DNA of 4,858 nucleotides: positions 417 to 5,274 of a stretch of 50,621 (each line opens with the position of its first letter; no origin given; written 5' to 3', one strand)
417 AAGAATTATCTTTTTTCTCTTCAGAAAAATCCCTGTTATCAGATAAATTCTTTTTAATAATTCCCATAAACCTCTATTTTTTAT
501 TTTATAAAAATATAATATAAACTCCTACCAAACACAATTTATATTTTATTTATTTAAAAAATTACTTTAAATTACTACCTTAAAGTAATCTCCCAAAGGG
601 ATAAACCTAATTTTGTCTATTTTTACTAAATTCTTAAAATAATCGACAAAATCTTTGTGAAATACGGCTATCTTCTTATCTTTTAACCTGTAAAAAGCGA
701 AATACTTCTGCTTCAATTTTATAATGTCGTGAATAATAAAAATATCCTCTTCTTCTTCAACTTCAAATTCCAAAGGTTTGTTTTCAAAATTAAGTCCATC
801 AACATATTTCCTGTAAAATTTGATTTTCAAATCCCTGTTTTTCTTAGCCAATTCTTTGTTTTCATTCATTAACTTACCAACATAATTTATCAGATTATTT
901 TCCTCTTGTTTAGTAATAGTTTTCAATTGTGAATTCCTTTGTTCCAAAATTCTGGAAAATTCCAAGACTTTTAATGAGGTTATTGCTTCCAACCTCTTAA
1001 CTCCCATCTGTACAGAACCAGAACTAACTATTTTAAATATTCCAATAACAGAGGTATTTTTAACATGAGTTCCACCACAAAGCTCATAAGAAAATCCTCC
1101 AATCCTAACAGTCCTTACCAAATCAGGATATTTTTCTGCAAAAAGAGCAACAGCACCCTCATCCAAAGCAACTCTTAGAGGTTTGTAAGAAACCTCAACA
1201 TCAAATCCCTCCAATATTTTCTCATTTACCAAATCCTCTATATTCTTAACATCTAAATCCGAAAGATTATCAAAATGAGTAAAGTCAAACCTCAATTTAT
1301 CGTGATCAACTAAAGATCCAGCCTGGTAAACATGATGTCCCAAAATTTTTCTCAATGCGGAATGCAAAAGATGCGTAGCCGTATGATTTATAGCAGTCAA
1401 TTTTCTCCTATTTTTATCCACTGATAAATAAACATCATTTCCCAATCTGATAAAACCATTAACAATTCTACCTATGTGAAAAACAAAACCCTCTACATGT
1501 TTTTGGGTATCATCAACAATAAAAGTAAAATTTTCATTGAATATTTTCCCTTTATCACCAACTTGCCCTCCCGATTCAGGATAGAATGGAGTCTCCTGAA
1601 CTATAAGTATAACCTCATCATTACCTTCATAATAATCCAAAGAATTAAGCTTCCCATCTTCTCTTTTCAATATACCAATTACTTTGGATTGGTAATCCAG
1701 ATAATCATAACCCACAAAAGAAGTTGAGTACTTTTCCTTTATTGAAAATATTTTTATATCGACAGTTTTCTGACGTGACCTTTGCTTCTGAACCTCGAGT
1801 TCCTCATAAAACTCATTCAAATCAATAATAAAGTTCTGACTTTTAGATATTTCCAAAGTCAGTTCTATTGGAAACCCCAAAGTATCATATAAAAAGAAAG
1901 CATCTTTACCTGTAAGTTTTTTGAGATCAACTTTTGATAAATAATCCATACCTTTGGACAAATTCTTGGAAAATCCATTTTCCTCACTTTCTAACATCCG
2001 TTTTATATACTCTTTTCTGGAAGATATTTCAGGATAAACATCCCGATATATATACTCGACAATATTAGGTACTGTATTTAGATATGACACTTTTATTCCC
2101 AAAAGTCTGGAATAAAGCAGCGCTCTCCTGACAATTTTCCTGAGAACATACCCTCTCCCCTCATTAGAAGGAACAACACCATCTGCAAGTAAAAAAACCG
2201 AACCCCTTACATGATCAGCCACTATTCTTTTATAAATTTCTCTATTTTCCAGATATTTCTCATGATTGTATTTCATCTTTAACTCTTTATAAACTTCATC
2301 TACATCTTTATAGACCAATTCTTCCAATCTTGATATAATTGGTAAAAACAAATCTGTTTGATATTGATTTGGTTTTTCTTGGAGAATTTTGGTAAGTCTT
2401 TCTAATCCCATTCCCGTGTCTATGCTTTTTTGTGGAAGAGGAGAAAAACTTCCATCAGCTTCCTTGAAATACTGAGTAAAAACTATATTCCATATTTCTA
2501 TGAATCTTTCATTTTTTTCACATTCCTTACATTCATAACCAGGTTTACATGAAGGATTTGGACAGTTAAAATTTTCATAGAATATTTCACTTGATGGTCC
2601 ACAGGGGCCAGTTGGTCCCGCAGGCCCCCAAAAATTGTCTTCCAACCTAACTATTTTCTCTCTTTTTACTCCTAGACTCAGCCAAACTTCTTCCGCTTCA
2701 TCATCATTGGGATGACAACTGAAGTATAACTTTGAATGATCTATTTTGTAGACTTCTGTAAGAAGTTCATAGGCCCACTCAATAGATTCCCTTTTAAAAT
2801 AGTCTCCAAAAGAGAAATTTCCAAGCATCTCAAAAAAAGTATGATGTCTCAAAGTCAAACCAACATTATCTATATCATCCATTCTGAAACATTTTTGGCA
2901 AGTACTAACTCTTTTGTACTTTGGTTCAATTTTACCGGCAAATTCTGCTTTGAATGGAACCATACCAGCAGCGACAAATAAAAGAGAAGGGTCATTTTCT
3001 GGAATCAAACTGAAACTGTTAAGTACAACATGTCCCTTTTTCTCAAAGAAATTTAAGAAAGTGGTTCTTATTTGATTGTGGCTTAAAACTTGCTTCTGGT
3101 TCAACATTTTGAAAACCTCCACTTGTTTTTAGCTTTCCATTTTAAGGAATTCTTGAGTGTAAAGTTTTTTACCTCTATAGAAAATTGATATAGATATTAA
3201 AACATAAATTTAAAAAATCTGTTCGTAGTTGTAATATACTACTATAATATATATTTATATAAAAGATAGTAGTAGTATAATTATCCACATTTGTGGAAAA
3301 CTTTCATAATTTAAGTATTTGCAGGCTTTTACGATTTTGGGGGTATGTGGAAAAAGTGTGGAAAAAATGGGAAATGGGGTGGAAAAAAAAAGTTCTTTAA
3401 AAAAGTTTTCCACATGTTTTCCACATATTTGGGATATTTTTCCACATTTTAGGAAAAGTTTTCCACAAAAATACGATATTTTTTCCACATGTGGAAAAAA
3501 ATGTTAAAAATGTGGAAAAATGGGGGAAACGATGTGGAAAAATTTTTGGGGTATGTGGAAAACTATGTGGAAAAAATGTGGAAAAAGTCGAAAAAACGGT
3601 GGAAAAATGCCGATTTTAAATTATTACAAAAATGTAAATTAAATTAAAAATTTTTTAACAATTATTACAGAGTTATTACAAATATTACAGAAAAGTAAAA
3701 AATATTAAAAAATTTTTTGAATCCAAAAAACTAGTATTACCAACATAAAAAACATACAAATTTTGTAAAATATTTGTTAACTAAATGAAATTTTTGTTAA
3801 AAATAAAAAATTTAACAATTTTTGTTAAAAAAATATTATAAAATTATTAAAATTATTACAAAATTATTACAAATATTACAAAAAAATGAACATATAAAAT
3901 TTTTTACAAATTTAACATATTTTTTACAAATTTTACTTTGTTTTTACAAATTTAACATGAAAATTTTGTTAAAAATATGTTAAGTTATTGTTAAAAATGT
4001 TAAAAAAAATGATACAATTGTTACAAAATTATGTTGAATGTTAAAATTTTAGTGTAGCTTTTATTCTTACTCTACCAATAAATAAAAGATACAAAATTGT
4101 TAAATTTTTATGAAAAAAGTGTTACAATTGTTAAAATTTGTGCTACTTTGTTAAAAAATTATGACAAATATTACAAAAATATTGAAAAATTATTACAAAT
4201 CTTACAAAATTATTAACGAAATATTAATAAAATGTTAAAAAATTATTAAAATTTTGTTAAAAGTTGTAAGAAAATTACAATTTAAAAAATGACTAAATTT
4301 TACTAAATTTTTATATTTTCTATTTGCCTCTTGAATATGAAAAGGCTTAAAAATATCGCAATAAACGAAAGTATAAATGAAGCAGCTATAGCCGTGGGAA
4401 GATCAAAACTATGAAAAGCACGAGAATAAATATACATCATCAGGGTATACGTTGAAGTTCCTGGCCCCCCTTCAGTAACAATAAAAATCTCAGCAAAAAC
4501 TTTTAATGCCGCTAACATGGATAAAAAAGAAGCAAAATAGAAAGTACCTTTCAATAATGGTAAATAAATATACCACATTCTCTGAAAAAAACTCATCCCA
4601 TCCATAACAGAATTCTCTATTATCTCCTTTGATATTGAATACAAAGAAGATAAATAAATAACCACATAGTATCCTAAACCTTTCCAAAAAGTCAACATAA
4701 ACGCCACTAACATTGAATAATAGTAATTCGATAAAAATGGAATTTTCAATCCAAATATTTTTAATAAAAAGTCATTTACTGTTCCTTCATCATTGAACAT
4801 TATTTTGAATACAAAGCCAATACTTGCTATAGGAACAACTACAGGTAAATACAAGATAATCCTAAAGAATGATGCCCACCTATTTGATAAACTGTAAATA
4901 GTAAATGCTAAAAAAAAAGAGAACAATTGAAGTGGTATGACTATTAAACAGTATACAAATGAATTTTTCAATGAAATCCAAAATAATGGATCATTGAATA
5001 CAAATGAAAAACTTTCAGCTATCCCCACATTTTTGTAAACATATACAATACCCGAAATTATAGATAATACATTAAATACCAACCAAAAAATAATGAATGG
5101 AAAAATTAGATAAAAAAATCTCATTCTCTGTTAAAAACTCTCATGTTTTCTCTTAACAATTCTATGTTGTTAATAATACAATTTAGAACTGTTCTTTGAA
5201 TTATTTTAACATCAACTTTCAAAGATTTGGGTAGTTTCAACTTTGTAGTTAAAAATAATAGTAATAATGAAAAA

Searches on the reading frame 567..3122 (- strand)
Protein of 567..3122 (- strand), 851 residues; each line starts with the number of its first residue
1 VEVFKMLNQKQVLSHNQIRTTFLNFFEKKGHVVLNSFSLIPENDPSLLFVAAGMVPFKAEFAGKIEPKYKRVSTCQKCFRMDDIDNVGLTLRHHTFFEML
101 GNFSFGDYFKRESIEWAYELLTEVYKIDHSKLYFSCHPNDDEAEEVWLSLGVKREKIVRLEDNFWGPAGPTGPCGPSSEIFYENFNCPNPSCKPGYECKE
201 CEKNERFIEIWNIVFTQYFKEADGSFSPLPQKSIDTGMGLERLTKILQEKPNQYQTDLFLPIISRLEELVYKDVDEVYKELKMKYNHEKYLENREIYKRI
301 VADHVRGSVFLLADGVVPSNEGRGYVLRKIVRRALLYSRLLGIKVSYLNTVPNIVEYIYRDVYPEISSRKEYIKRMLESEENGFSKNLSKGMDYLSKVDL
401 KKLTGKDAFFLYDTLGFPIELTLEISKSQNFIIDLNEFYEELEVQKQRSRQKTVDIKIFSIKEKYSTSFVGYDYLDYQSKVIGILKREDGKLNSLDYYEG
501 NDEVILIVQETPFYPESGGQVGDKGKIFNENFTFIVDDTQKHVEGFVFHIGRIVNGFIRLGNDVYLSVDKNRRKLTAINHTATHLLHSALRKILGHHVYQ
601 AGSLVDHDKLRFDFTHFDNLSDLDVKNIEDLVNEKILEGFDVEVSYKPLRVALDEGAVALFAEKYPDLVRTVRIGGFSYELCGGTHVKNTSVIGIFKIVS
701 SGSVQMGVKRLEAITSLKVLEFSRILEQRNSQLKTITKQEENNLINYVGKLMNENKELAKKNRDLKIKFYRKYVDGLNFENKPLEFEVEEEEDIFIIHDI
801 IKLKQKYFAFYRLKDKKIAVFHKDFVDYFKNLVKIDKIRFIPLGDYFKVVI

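Call 7: search_protein_families(library=ncbifam, proteins=[window:567-3122:-], max_evalue=0.00001)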
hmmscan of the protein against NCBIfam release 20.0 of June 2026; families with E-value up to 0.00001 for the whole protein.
window:567-3122:- (851 aa): 4 families
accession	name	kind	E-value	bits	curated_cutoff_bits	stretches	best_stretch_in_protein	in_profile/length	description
TIGR00344.1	alaS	equivalog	6.9e-243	808.6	457.05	1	17-772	1-749/847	alanine--tRNA ligase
NF002436.0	PRK01584.1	equivalog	1.5e-158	529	529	2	15-452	3-437/595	alanine--tRNA ligase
TIGR03683.1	A-tRNA_syn_arch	equivalog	4.9e-104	349.3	744.7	2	291-777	323-796/902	alanine--tRNA ligase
NF040865.1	a_tRNA_ed_AlaXM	equivalog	2.5e-30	105.9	300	1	505-712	25-230/234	alanyl-tRNA editing protein AlaXM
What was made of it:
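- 567..3107 (-): alaS (alanine--tRNA ligase), transcribed away from the array. The likely start is ATG at 3107, preceded by GGAGG; the mechanical ORF begins at GTG 3122. TIGR00344 match, E 7e-243 (call 7).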

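Call 9: find_related_loci(query=window:567-3122:-, collection=genome_contigs, flank=6000)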
Query window:567-3122:- (851 aa) in genome_contigs; peptide patterns used: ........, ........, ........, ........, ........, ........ (x = any residue, [..] = any of these).
51 stretches matched a pattern; 10 encode a relative of the query (tblastn E <= 1e-3); 10 distinct loci.
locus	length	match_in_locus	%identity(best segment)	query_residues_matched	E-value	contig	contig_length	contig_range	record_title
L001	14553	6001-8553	94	1-851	0e+0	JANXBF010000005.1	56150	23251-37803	MAG: Candidatus Calescibacterium sp. isolate SKYB25 NODE_5_length_56150_cov_6.663724, whole genome shotgun sequence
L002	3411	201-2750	67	12-849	0e+0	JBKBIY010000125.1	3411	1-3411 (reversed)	MAG: bacterium isolate 21I_057.bin.20 NODE_125_length_3411_cov_3.793641, whole genome shotgun sequence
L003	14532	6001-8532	69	6-851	0e+0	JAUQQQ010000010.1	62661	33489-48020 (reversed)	MAG: bacterium isolate ZGR_13_1_3.bins.10.Tibet NODE_593_length_62661_cov_23.518230, whole genome shotgun sequence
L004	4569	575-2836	44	13-775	0e+0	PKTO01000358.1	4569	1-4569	MAG: Clostridiales bacterium isolate BM714 sc_9625, whole genome shotgun sequence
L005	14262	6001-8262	44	13-775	0e+0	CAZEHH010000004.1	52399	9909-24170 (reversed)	MAG TPA_asm: uncultured Peptostreptococcaceae bacterium isolate binchicken_co42_314 genome assembly, contig: NODE_462_le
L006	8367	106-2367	43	13-775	0e+0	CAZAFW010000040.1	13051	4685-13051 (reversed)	MAG TPA_asm: uncultured Peptostreptococcaceae bacterium isolate binchicken_co218_120 genome assembly, contig: NODE_5174_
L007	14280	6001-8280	42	13-777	0e+0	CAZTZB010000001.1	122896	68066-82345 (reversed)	MAG TPA_asm: uncultured Peptostreptococcaceae bacterium isolate binchicken_co42_220 genome assembly, contig: NODE_39_len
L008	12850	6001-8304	39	9-785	9e-171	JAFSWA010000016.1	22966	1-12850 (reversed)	Bacterium isolate RGIG3525 Goat_Rumen.Co__c514363, whole genome shotgun sequence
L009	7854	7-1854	41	150-775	2e-139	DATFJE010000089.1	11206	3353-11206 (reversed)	MAG TPA_asm: Clostridia bacterium isolate SMAG_U9136 k141_226764, whole genome shotgun sequence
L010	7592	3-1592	39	239-775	9e-107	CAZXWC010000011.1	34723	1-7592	MAG TPA_asm: uncultured Peptostreptococcaceae bacterium isolate binchicken_co218_119 genome assembly, contig: NODE_870_l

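Call 26: search_protein_families(library=pfam, proteins=[L001:8638-9576:+, L001:9576-10928:+, L001:10928-11386:+, L001:11456-12202:+, L001:12300-13628:+, L003:8532-9503:+, L003:9579-10214:+, L003:10360-10968:+], max_evalue=0.00001)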
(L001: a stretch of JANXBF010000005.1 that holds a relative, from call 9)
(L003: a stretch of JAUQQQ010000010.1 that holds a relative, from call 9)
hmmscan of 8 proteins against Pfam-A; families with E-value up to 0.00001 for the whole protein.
L001:8638-9576:+ (312 aa): 1 family
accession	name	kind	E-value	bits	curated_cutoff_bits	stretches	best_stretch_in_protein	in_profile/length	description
PF02108.21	FliH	-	2.3e-22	79.7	24.1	1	175-302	2-126/128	Flagellar assembly protein FliH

L001:9576-10928:+ (450 aa): 3 families
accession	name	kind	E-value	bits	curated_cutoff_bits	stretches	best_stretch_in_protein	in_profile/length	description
PF00006.31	ATP-synt_ab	-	1.8e-90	302.7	29.5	1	148-357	1-213/213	ATP synthase alpha/beta family, nucleotide-binding domain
PF18269.6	T3SS_ATPase_C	-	5e-25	87.6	22.7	1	364-434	1-71/72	T3SS EscN ATPase C-terminal domain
PF02874.29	ATP-synt_ab_N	-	1.2e-11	45.4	20.9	1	26-91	1-69/69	ATP synthase alpha/beta family, beta-barrel domain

L001:10928-11386:+ (152 aa): 1 family
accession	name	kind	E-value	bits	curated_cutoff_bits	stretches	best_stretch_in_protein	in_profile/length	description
PF02050.21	FliJ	-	8.1e-20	71.7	28.4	1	22-145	1-123/123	Flagellar FliJ protein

L001:11456-12202:+ (248 aa): 0 families

L001:12300-13628:+ (442 aa): 1 family
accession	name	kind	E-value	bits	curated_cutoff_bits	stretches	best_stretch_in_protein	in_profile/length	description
PF01699.29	Na_Ca_ex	-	1.2e-15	58.2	24.9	2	61-212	7-150/151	Sodium/calcium exchanger protein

L003:8532-9503:+ (323 aa): 5 families
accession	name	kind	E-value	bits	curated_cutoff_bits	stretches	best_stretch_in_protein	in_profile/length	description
PF12796.13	Ank_2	-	1.1e-24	87.2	27.3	2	50-122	23-90/90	Ankyrin repeats (3 copies)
PF00023.36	Ank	-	5.7e-16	58.2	21.1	1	91-123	1-33/33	Ankyrin repeat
PF13637.12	Ank_4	-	4.7e-15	55.8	22.7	1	60-112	1-50/50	Ankyrin repeats (many copies)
PF13606.12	Ank_3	-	8.8e-13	47.5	22.3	0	91-119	1-29/30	Ankyrin repeat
PF13857.12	Ank_5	-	2.1e-11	44.3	27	1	86-123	10-47/56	Ankyrin repeats (many copies)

L003:9579-10214:+ (211 aa): 4 families
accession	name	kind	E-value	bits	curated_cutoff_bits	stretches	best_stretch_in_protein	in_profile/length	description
PF00406.28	ADK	-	1.4e-37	129.5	26.8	1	7-187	2-150/151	Adenylate kinase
PF13207.12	AAA_17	-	4.1e-19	69.6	27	1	7-122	1-120/136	AAA domain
PF05191.20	ADK_lid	-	2.5e-14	53.3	26.6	1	124-159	1-36/36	Adenylate kinase, active site lid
PF02223.23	Thymidylate_kin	-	5.7e-06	26.6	27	0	8-56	3-47/185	Thymidylate kinase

L003:10360-10968:+ (202 aa): 2 families
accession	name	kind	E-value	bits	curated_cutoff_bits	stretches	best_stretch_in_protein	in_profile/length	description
PF07282.18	Cas12f1-like_TNB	-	6.6e-11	42.6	26.3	1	101-150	17-58/60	Cas12f1-like, TNB domain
PF01385.25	OrfB_IS605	-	2.4e-08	34.6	30.5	1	10-55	50-95/120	Probable transposase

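Call 36: find_encoding_contigs(protein=window:567-3122:-, flank=10000, max_places=6)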
Protein window:567-3122:- (851 aa): no gene with exactly this product is on record in the collection.

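Call 37: find_encoding_contigs(protein=window:567-3107:-, flank=10000, max_places=6)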
Protein window:567-3107:- (846 aa): no gene with exactly this product is on record in the collection.

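Call 74: find_homologous_proteins(query=window:567-3107:-, max_evalue=1e-100)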
Query window:567-3107:- (846 aa): 7919 proteins with E <= 1e-100 among 8000 candidates; the best 120 are listed.
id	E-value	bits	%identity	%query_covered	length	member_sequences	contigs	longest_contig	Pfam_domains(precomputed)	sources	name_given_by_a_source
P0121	0.0e+0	1835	94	100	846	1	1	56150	PF01411.25,PF07973.20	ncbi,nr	ncbi:MAG: alanine--tRNA ligase [Candidatus Calescibacterium sp.]|nr:alanine--tRNA ligase [Candidatus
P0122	0.0e+0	1422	99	74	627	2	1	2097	PF01411.25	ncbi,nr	ncbi:MAG: alanine--tRNA ligase, partial [Candidatus Calescibacterium sp.]|nr:alanine--tRNA ligase [C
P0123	0.0e+0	1417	70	100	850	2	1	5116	PF01411.25,PF07973.20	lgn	-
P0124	0.0e+0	1369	69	100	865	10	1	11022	PF01411.25,PF07973.20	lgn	-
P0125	0.0e+0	1320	67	100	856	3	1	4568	PF01411.25,PF07973.20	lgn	-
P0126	0.0e+0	1280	66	99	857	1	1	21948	PF01411.25,PF07973.20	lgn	-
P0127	0.0e+0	1280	66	99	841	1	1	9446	PF01411.25,PF07973.20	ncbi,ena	-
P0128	0.0e+0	1276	66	99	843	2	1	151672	PF01411.25,PF07973.20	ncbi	ncbi:MAG: alanine--tRNA ligase [bacterium]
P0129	0.0e+0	1259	66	98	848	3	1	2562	PF01411.25,PF07973.20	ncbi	ncbi:MAG: alanine--tRNA ligase, partial [bacterium]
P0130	0.0e+0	1146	61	99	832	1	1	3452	PF01411.25,PF07973.20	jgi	-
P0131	0.0e+0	1073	57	99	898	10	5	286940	PF01411.25,PF07973.20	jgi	-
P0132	0.0e+0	1072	57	99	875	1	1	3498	PF01411.25,PF07973.20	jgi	-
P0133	0.0e+0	1071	57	99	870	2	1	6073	PF01411.25,PF07973.20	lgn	-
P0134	0.0e+0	1069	57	99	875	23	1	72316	PF01411.25,PF07973.20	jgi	jgi:alanyl-tRNA synthetase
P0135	0.0e+0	1060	57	99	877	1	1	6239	PF01411.25,PF07973.20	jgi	-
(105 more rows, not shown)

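Call 75: find_encoding_contigs(protein=P0128, flank=10000, max_places=2)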
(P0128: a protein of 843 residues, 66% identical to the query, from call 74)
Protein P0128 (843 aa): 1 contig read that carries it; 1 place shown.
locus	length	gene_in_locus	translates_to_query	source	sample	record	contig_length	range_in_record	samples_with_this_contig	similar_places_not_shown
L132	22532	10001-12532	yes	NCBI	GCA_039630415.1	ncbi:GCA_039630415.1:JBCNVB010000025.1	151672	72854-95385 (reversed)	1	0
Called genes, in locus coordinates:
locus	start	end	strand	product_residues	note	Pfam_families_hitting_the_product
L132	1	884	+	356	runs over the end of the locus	PF03462:PCRF, PF00472:RF-1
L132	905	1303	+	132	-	-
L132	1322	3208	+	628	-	PF08486:SpoIID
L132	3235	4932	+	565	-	-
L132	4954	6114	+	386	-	PF00682:HMGL-like, PF22617:HCS_D2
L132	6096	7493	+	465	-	PF00330:Aconitase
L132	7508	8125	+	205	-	PF00694:Aconitase_C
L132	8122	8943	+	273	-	PF00528:BPD_transp_1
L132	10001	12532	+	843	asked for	PF01411:tRNA-synt_2c, PF07973:tRNA_SAD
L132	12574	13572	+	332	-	PF02108:FliH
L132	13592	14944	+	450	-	PF02874:ATP-synt_ab_N, PF00006:ATP-synt_ab, PF18269:T3SS_ATPase_C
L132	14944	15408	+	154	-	PF16789:YscO-like (faint), PF02050:FliJ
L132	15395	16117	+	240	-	-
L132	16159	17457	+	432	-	PF01699:Na_Ca_ex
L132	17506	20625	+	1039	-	PF00069:Pkinase, PF07714:PK_Tyr_Ser-Thr, PF14531:Kinase-like (faint), PF00515:TPR_1 (faint), PF12895:ANAPC3 (faint), PF13428:TPR_14 (faint), PF07719:TPR_2 (faint), PF23914:TPR_CcmH_CycH (weak), +12 more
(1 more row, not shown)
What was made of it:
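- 567..3107 (-): Orthologues are 94-66% identical and sit beside the same array (calls 9, 74, 75).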

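Call 76: find_encoding_contigs(protein=P0131, flank=10000, max_places=2)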
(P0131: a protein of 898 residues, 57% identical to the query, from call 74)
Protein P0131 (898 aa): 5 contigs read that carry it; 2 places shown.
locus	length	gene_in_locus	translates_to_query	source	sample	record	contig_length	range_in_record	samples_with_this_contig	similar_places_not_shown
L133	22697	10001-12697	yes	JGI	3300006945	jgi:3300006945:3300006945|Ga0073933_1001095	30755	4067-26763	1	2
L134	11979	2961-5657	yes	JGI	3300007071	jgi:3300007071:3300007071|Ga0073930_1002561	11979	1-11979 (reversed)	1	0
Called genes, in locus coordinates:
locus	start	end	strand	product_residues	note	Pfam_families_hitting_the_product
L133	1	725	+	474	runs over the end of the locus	PF19295:SufBD_N, PF01458:SUFBD_core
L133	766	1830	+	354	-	PF01458:SUFBD_core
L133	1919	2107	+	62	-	-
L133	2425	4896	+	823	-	PF01624:MutS_I, PF05192:MutS_III, PF05190:MutS_IV, PF00488:MutS_V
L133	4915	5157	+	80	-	PF20660:DUF6812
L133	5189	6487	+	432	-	PF01142:TruD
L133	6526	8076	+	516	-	PF00753:Lactamase_B, PF23023:Anti-Pycsar_Apyc1, PF16661:Lactamase_B_6 (weak), PF07521:RMMBL (weak)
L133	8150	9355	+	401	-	PF26550:Tricorn_2nd (faint), PF00930:DPPIV_N (faint), PF26549:Tricorn_N (weak)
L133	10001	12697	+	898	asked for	PF01411:tRNA-synt_2c, PF07973:tRNA_SAD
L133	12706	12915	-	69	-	-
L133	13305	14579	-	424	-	-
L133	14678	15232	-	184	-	PF01661:Macro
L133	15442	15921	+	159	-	PF00210:Ferritin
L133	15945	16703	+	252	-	PF00990:GGDEF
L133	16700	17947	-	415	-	PF00675:Peptidase_M16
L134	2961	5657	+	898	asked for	PF01411:tRNA-synt_2c, PF07973:tRNA_SAD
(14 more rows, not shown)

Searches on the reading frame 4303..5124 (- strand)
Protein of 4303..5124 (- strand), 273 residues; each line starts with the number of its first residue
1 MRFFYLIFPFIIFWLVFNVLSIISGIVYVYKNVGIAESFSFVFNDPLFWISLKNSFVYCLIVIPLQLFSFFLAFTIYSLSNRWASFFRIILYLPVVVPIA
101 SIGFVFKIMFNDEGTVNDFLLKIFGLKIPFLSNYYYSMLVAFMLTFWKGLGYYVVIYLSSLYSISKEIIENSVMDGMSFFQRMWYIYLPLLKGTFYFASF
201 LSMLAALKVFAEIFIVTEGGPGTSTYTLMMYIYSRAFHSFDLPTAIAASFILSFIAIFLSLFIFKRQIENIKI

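Call 7: search_protein_families(library=ncbifam, proteins=[window:4303-5124:-], max_evalue=0.00001)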
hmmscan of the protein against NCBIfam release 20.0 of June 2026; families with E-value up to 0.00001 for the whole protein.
window:4303-5124:- (273 aa): 6 families
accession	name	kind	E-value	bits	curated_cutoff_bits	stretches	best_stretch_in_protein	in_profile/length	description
NF040931.1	ABC_arch_GlcT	equivalog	6.3e-17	62.1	360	1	3-258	7-262/278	glucose ABC transporter permease GlcT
NF007852.0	PRK10561.1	equivalog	4.8e-16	59.4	335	1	30-265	51-286/295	sn-glycerol-3-phosphate ABC transporter permease UgpA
TIGR02141.1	modB_ABC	equivalog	4e-11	42.9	182.6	1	49-262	1-204/208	molybdate ABC transporter permease subunit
TIGR01581.1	Mo_ABC_porter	hypoth_equivalog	2.7e-10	40.1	210.3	1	49-259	24-222/225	ABC transporter permease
NF008232.0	PRK10999.1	equivalog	4.3e-10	38.9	392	1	70-248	306-498/520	maltose ABC transporter permease MalF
NF006939.0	PRK09421.1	equivalog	3e-06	26.8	262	1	50-264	14-221/230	molybdate ABC transporter permease subunit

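Call 38: find_encoding_contigs(protein=window:4303-5124:-, flank=10000, max_places=6)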
Protein window:4303-5124:- (273 aa): no gene with exactly this product is on record in the collection.
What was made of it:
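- Tried and rejected: None is on record (calls 36-38).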
